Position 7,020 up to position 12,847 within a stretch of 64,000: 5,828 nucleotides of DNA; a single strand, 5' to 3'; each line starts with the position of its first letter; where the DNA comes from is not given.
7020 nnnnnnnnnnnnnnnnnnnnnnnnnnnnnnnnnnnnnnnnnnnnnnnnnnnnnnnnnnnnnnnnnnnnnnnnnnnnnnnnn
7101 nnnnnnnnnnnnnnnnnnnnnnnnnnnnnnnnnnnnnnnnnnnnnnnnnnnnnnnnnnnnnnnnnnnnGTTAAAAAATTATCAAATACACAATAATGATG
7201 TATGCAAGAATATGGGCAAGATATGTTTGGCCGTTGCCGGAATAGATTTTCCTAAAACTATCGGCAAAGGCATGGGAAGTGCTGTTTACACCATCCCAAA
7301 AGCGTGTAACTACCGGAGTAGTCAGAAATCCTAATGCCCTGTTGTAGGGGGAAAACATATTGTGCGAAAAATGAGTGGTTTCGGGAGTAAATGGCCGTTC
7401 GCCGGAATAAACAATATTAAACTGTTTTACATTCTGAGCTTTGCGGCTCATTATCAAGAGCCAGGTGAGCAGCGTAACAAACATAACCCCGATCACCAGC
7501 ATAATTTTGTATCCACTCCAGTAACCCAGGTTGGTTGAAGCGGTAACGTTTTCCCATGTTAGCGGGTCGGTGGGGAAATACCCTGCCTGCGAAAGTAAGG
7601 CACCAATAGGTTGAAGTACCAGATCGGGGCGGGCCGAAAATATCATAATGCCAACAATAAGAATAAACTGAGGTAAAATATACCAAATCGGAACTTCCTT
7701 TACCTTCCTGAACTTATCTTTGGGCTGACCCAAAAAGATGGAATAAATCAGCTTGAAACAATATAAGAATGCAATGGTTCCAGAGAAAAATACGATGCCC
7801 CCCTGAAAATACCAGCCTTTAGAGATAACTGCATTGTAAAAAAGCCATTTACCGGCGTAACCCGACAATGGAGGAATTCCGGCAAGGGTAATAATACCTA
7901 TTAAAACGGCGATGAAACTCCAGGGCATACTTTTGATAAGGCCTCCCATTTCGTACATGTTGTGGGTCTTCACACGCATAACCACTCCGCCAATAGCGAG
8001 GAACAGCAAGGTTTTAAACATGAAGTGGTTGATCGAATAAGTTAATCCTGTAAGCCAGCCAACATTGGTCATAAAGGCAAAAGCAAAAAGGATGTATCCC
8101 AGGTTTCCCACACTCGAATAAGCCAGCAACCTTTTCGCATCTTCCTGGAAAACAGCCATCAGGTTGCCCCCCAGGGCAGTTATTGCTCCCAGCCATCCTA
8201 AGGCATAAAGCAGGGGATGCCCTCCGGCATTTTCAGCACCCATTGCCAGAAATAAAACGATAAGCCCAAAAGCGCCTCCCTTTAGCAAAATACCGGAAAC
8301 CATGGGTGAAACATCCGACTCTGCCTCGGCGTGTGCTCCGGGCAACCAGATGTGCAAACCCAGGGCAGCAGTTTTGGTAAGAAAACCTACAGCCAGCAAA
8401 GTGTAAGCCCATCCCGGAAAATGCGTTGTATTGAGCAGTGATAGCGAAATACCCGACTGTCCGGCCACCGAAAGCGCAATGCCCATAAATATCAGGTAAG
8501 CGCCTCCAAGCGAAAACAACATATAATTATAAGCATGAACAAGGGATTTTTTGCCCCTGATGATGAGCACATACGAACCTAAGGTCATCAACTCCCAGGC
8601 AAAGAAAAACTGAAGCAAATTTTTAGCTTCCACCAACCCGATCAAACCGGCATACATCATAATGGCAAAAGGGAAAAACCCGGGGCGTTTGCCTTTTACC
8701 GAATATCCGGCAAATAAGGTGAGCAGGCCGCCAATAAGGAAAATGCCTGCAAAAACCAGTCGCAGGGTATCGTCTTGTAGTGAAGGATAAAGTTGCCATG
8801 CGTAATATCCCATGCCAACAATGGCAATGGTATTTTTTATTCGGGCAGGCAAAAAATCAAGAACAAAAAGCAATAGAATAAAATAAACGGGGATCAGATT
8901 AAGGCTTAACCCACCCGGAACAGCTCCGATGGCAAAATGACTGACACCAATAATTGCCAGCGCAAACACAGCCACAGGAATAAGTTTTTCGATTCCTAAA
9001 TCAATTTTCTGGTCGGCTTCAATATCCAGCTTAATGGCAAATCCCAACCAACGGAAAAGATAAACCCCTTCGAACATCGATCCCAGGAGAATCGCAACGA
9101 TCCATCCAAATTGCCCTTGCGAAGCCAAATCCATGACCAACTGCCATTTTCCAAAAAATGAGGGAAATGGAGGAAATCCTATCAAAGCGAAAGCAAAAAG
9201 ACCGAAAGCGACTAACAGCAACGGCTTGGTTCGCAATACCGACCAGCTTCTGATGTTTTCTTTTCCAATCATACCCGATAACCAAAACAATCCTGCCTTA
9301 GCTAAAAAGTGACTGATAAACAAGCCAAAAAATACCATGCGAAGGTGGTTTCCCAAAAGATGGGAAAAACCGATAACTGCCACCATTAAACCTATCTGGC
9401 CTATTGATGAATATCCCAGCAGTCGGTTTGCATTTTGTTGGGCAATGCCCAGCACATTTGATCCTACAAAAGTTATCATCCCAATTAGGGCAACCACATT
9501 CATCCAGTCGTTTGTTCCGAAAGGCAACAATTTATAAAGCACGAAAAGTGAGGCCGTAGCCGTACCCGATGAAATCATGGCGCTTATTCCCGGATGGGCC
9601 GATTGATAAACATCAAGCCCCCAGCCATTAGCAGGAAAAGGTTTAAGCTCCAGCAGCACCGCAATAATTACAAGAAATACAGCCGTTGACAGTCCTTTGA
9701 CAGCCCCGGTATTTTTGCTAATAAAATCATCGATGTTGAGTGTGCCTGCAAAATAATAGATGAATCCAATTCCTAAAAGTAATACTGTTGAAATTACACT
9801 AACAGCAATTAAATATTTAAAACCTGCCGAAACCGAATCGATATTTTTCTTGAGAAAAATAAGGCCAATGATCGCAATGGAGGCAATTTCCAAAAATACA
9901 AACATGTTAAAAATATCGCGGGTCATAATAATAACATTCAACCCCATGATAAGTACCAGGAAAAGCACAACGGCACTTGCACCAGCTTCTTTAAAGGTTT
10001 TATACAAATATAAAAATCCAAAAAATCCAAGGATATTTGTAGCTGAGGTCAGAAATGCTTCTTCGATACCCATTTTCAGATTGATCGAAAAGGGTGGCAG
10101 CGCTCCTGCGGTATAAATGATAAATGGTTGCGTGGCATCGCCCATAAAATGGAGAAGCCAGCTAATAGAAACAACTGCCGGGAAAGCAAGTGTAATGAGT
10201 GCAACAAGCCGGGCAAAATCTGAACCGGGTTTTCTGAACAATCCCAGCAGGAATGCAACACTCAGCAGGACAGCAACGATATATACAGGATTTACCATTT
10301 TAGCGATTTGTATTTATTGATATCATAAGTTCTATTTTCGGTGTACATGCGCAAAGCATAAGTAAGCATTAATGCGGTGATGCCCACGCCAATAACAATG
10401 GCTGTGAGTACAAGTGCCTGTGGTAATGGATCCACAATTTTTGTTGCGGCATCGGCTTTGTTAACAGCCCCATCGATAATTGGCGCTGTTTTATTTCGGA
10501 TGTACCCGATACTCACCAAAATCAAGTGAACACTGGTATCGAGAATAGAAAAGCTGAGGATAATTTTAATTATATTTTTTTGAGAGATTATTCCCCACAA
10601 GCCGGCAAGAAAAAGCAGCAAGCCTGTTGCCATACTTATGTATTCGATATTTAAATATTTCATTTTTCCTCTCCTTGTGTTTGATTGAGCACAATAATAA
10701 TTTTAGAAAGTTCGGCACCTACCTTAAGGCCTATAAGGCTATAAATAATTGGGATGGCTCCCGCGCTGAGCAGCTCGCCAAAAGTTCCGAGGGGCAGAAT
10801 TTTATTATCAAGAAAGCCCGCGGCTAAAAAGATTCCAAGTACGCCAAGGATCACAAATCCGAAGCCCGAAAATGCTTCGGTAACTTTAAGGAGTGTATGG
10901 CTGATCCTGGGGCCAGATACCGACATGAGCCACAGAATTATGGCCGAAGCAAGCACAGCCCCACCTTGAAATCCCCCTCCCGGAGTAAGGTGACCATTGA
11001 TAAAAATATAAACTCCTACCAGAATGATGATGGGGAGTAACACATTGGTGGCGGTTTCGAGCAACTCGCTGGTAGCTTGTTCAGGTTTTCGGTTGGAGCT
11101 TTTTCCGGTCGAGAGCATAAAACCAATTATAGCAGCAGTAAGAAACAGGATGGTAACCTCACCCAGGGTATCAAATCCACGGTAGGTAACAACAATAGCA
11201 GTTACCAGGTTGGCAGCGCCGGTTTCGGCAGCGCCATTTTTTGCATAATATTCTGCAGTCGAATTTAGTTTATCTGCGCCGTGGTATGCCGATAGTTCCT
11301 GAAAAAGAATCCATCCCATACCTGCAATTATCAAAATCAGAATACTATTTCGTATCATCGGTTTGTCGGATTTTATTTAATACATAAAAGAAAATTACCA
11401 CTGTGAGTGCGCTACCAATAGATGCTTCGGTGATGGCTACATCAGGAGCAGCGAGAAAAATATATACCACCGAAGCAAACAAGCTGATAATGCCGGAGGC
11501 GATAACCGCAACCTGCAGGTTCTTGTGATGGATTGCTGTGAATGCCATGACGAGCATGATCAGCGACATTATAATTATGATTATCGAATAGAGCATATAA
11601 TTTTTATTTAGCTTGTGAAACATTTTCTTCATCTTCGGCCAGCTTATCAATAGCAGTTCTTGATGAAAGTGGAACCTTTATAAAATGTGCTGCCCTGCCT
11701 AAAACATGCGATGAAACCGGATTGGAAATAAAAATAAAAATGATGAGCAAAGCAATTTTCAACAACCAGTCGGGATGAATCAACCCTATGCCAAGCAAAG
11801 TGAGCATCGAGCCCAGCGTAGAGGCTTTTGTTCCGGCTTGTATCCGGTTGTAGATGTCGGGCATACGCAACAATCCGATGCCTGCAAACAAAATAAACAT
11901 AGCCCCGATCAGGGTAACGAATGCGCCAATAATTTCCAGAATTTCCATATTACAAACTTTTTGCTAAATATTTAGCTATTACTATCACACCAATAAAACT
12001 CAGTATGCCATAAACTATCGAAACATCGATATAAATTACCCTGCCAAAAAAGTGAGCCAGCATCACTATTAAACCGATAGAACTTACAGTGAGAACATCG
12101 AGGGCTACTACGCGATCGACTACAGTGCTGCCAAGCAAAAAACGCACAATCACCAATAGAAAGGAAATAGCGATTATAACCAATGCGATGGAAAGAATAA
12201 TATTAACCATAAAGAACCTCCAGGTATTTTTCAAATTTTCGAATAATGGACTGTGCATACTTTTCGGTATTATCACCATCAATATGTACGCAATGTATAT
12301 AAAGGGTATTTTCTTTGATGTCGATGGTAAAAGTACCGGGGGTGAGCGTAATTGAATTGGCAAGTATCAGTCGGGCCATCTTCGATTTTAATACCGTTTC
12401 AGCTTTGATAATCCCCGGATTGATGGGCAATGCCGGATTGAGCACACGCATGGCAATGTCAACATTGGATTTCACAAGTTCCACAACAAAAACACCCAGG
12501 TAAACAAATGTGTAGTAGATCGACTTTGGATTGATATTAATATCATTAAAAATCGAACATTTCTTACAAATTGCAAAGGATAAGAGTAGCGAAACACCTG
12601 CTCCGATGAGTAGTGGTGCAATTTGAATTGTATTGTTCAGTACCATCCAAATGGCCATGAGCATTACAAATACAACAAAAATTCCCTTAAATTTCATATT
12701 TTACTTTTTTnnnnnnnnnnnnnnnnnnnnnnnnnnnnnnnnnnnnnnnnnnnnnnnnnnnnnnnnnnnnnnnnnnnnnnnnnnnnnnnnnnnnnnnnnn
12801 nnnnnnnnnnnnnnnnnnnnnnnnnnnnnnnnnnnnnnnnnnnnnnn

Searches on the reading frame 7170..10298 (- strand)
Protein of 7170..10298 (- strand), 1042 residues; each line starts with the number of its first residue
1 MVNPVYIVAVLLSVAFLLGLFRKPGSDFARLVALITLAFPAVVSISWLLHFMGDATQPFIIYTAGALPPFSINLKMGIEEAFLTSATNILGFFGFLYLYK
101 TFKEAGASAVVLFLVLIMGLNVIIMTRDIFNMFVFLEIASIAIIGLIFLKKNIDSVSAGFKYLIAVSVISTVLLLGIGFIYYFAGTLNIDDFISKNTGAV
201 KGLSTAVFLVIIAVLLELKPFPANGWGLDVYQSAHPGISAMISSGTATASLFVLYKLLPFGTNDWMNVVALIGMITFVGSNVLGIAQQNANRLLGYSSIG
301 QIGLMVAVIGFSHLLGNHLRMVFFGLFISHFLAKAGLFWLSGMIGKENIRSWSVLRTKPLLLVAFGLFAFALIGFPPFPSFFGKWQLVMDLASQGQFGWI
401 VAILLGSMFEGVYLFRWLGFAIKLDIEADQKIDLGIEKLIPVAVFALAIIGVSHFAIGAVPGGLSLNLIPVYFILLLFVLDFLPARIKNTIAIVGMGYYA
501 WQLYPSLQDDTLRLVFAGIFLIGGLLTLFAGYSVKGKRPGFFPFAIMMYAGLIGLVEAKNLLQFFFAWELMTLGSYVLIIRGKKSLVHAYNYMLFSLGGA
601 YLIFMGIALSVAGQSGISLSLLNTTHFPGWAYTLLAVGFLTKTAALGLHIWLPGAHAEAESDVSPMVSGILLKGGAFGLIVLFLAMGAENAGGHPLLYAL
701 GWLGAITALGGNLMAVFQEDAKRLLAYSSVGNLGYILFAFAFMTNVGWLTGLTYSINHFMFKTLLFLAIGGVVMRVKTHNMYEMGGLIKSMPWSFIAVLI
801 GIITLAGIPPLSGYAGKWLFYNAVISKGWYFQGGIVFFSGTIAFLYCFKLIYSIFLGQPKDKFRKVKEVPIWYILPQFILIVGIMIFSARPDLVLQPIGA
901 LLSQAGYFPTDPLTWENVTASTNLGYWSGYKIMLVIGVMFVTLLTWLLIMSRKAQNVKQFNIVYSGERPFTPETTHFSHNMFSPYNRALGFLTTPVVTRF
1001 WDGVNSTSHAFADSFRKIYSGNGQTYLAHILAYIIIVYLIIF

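Call 4: search_protein_families(library=pfam, proteins=[window:7170-10298:-], max_evalue=0.001)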
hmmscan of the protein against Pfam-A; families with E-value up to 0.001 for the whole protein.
window:7170-10298:- (1042 aa): 1 family
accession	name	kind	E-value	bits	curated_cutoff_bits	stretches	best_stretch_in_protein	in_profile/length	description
PF00361.26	Proton_antipo_M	-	5.6e-80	269.1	21.5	2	558-840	1-291/294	NADH:quinone oxidoreductase/Mrp antiporter, TM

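Call 5: search_protein_families(library=ncbifam, proteins=[window:7170-10298:-], max_evalue=0.001)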
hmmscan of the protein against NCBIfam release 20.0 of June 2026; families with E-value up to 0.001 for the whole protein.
window:7170-10298:- (1042 aa): 73 families (the best 25 are shown)
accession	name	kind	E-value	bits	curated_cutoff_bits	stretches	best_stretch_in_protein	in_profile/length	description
NF006419.0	PRK08668.1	equivalog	7.7e-127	424.6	617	2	472-1039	33-610/613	NADH dehydrogenase subunit M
NF006241.0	PRK08377.1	equivalog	1.6e-80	271.5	645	2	4-450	5-457/494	NADH dehydrogenase subunit N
NF006240.0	PRK08376.1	subfamily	7.6e-79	266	662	2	540-897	122-498/521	putative monovalent cation/H+ antiporter subunit D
NF009305.0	PRK12662.1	equivalog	3.4e-73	247.1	700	2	17-464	19-479/492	putative monovalent cation/H+ antiporter subunit D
TIGR01770.1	NDH_I_N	subfamily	3.2e-71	240.7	332.6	2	3-418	5-428/472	NADH-quinone oxidoreductase subunit NuoN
NF009306.0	PRK12663.1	equivalog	7.7e-67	226.2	542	2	529-896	98-472/498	Na+/H+ antiporter subunit D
NF006237.0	PRK08375.1-2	equivalog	6.2e-65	220.3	597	2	521-887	81-436/497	putative monovalent cation/H+ antiporter subunit D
NF005086.0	PRK06521.1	equivalog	5.8e-64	216.7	667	2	531-961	102-565/669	hydrogenase 4 subunit B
NF009310.0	PRK12668.1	equivalog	1.8e-63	215.3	564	2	502-889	60-432/584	Na(+)/H(+) antiporter subunit D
TIGR01972.1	NDH_I_M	subfamily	6.2e-62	209.8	263.8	2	522-898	86-475/486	NADH-quinone oxidoreductase subunit M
NF005818.0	PRK07691.1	equivalog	7.1e-61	206.7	586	2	519-888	86-466/496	Na+/H+ antiporter subunit D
NF005140.0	PRK06589.1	equivalog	8.8e-57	193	470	2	542-888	121-474/489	putative monovalent cation/H+ antiporter subunit D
NF006238.0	PRK08375.1-4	equivalog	1.2e-55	189.3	626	2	4-408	7-415/531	putative monovalent cation/H+ antiporter subunit D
NF004445.0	PRK05777.2-3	equivalog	2.1e-55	188.6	408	2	436-885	7-462/475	NADH-quinone oxidoreductase subunit NuoN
NF004920.0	PRK06277.1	equivalog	1e-53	182.8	578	2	514-902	76-472/478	energy conserving hydrogenase EhbF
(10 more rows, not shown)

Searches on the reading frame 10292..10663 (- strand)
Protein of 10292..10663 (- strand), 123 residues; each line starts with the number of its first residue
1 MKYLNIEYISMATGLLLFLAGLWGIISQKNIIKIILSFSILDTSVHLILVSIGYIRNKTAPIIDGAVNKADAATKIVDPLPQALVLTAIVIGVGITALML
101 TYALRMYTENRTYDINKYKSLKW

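Call 47: search_protein_families(library=pfam, proteins=[window:10292-10663:-], max_evalue=0.00001)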
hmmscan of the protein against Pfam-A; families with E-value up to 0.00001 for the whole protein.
window:10292-10663:- (123 aa): 1 family
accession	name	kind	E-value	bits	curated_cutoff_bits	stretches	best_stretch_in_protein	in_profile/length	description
PF00420.29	Oxidored_q2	-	8.8e-24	83.5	26.1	1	11-123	3-95/95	NADH-ubiquinone/plastoquinone oxidoreductase chain 4L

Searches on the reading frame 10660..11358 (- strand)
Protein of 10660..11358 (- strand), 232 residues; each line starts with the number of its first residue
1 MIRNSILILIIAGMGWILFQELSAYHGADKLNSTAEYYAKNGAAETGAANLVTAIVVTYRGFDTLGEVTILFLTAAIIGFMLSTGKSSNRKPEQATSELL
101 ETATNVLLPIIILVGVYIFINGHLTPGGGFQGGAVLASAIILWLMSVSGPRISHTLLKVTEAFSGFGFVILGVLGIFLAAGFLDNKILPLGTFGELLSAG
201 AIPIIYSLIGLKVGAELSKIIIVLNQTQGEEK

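Call 47: search_protein_families(library=pfam, proteins=[window:10660-11358:-], max_evalue=0.00001)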
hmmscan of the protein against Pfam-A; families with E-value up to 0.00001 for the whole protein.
window:10660-11358:- (232 aa): 2 families
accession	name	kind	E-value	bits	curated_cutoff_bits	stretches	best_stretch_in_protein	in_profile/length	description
PF04039.18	MnhB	-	9.7e-23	81.2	22.5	1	100-217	2-125/127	Domain related to MnhB subunit of Na+/H+ antiporter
PF20501.3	MbhE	-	7.1e-10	39.3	27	1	8-78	9-77/98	MBH, subunit E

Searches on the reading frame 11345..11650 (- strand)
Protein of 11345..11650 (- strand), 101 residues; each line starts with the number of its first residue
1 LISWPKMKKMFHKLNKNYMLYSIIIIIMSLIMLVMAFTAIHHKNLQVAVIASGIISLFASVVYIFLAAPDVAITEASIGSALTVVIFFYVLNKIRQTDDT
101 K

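Call 47: search_protein_families(library=pfam, proteins=[window:11345-11650:-], max_evalue=0.00001)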
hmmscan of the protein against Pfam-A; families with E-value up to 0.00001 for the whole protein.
window:11345-11650:- (101 aa): 1 family
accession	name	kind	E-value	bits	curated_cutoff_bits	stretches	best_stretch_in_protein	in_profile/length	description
PF13244.11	MbhD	-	4.6e-19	68.8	27.2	1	30-95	1-66/67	MBH, subunit D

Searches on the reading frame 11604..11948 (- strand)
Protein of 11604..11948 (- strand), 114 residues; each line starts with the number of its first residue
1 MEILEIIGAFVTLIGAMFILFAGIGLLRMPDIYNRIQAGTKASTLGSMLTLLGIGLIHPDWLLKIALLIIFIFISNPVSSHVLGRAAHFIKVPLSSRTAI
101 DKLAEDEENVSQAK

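Call 47: search_protein_families(library=pfam, proteins=[window:11604-11948:-], max_evalue=0.00001)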
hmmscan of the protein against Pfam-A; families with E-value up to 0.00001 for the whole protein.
window:11604-11948:- (114 aa): 1 family
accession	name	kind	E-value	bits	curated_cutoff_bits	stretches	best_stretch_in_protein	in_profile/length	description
PF03334.19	PhaG_MnhG_YufB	-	2.7e-25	88.8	23.4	1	13-88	3-80/80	Na+/H+ antiporter subunit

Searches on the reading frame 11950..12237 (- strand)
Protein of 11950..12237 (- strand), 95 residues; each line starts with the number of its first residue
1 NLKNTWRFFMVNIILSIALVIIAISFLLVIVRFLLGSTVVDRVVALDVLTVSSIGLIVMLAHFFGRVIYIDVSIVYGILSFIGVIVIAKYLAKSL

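Call 47: search_protein_families(library=pfam, proteins=[window:11950-12237:-], max_evalue=0.00001)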
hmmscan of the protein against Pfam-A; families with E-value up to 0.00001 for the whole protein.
window:11950-12237:- (95 aa): 1 family
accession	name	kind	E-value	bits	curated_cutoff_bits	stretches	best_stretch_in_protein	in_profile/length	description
PF04066.18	MrpF_PhaF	-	4.8e-16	59.4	23.3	1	41-91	2-52/53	Multiple resistance and pH regulation protein F (MrpF / PhaF)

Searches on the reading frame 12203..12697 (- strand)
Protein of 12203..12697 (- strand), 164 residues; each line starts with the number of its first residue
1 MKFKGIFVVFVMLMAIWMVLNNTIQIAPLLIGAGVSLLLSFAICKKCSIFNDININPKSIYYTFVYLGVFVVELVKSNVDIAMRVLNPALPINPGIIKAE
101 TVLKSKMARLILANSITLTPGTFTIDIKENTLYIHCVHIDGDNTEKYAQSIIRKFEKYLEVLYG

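Call 47: search_protein_families(library=pfam, proteins=[window:12203-12697:-], max_evalue=0.00001)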
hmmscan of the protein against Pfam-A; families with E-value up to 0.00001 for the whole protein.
window:12203-12697:- (164 aa): 1 family
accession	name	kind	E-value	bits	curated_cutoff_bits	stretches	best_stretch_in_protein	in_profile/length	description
PF01899.21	MNHE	-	1.2e-36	126.2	27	1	10-159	1-142/145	Na+/H+ ion antiporter subunit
